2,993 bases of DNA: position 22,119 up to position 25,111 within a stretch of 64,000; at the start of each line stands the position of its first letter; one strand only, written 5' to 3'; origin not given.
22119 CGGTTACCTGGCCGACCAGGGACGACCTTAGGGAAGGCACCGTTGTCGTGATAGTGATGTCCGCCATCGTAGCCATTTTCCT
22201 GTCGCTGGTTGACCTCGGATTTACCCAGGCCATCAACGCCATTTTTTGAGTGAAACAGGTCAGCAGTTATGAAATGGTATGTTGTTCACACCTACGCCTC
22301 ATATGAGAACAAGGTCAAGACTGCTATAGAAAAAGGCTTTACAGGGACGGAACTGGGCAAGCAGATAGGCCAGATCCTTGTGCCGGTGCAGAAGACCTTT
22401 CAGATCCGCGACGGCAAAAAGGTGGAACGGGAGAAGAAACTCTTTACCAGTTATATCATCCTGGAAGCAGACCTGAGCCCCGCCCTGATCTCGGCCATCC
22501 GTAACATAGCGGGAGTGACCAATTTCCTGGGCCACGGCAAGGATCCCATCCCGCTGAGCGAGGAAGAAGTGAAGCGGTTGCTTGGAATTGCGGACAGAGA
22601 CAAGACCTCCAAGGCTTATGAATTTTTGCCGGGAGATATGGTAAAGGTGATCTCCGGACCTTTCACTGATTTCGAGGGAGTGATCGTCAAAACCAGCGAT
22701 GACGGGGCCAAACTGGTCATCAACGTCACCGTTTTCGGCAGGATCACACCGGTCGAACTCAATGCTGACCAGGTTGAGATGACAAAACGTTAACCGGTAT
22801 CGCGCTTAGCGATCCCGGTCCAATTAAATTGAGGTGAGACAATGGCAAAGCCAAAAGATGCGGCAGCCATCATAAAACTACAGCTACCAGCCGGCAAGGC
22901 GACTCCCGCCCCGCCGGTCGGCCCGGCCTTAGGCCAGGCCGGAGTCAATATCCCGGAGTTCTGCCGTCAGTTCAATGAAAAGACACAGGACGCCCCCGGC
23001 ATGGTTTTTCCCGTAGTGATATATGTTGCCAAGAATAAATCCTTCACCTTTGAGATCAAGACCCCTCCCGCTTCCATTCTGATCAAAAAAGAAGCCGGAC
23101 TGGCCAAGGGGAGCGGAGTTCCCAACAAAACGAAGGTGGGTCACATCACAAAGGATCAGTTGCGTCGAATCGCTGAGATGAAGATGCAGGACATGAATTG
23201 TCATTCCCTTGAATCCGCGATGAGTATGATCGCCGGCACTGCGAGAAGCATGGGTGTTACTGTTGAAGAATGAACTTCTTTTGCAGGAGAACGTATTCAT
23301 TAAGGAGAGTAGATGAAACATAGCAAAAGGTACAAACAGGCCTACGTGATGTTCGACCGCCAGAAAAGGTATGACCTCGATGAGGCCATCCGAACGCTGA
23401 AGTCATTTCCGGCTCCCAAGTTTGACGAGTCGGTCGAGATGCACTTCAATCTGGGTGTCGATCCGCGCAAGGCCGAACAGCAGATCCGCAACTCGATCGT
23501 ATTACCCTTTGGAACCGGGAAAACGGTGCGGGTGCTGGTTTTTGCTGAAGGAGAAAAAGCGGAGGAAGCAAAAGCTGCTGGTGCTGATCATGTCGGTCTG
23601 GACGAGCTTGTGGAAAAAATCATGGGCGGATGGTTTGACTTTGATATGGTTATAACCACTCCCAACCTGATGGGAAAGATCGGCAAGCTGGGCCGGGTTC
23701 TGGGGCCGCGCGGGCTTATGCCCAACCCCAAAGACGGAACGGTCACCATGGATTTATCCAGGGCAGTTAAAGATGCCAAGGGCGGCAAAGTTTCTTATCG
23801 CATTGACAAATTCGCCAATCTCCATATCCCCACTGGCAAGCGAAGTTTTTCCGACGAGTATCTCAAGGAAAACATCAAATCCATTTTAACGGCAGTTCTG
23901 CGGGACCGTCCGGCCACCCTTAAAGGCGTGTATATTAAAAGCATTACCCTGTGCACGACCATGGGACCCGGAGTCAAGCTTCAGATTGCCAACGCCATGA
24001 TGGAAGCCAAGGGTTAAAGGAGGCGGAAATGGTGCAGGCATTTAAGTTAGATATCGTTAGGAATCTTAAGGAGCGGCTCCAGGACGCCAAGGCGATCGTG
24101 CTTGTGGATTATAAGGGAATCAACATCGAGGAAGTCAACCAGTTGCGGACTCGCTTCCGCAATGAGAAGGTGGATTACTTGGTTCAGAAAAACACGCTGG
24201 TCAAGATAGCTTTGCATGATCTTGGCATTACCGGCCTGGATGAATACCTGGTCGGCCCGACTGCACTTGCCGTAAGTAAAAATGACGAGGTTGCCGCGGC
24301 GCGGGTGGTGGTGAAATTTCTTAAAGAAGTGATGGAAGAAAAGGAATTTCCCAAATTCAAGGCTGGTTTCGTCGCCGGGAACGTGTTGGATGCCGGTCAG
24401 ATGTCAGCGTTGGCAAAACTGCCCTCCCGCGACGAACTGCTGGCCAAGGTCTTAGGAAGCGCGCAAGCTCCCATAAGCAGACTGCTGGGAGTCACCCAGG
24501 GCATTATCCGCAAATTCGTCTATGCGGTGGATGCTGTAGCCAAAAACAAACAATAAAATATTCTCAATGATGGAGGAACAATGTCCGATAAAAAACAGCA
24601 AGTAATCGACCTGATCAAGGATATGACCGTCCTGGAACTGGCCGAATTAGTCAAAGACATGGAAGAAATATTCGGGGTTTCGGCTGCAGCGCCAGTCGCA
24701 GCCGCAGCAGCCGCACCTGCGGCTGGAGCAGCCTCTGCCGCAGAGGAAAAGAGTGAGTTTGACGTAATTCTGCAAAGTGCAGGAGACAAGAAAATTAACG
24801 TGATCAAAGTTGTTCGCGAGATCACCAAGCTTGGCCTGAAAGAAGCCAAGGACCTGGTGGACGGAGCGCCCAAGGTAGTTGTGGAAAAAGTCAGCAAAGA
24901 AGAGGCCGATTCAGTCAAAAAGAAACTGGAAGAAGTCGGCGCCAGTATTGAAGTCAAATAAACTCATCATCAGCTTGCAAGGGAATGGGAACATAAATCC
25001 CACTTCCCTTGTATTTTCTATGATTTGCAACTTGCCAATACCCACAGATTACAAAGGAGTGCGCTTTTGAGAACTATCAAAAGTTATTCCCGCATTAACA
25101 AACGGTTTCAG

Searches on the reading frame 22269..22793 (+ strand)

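Call 82: search_protein_families(library=pfam, proteins=[window:22269-22793:+], max_evalue=0.00001)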
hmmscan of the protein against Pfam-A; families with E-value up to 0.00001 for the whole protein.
window:22269-22793:+ (174 aa): 2 families
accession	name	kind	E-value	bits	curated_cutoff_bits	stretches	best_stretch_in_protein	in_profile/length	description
PF02357.24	NusG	-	2.5e-21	76.4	22.2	1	1-104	1-92/93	Transcription termination factor nusG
PF00467.35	KOW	-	5.4e-08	32.8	22.3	1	121-151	1-31/32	KOW motif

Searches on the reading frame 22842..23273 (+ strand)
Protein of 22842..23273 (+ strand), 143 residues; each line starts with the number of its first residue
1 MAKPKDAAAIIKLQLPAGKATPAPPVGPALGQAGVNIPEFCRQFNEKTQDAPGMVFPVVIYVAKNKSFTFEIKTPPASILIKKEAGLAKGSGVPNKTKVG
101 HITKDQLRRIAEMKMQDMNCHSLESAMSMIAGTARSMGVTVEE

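Call 82: search_protein_families(library=pfam, proteins=[window:22842-23273:+], max_evalue=0.00001)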
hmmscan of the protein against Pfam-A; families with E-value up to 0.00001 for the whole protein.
window:22842-23273:+ (143 aa): 2 families
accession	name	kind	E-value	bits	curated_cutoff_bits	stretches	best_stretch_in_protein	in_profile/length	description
PF00298.24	Ribosomal_L11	-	9.9e-31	106.4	21.4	1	73-141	1-69/69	Ribosomal protein L11, RNA binding domain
PF03946.19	Ribosomal_L11_N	-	2.8e-26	91.5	32.9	1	11-68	1-58/58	Ribosomal protein L11, N-terminal domain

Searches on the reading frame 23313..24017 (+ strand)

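Call 82: search_protein_families(library=pfam, proteins=[window:23313-24017:+], max_evalue=0.00001)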
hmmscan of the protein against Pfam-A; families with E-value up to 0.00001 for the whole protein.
window:23313-24017:+ (234 aa): 1 family
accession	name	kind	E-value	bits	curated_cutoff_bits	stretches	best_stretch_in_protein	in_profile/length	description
PF00687.26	Ribosomal_L1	-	1.4e-66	224.3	32.2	1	29-219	1-198/198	Ribosomal protein L1p/L10e family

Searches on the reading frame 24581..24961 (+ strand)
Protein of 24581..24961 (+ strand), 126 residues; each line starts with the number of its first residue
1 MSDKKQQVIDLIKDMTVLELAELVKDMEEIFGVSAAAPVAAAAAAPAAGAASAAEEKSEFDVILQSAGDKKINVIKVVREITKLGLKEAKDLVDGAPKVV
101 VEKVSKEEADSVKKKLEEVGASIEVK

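Call 82: search_protein_families(library=pfam, proteins=[window:24581-24961:+], max_evalue=0.00001)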
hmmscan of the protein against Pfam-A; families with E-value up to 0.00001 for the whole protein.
window:24581-24961:+ (126 aa): 2 families
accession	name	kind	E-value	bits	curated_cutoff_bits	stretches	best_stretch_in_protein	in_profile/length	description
PF00542.24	Ribosomal_L12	-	5.6e-32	110.3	25.9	1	60-126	1-67/67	Ribosomal protein L7/L12 C-terminal domain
PF16320.10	Ribosomal_L12_N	-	1.5e-21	76.2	25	1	4-51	1-48/48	Ribosomal protein L7/L12 dimerisation domain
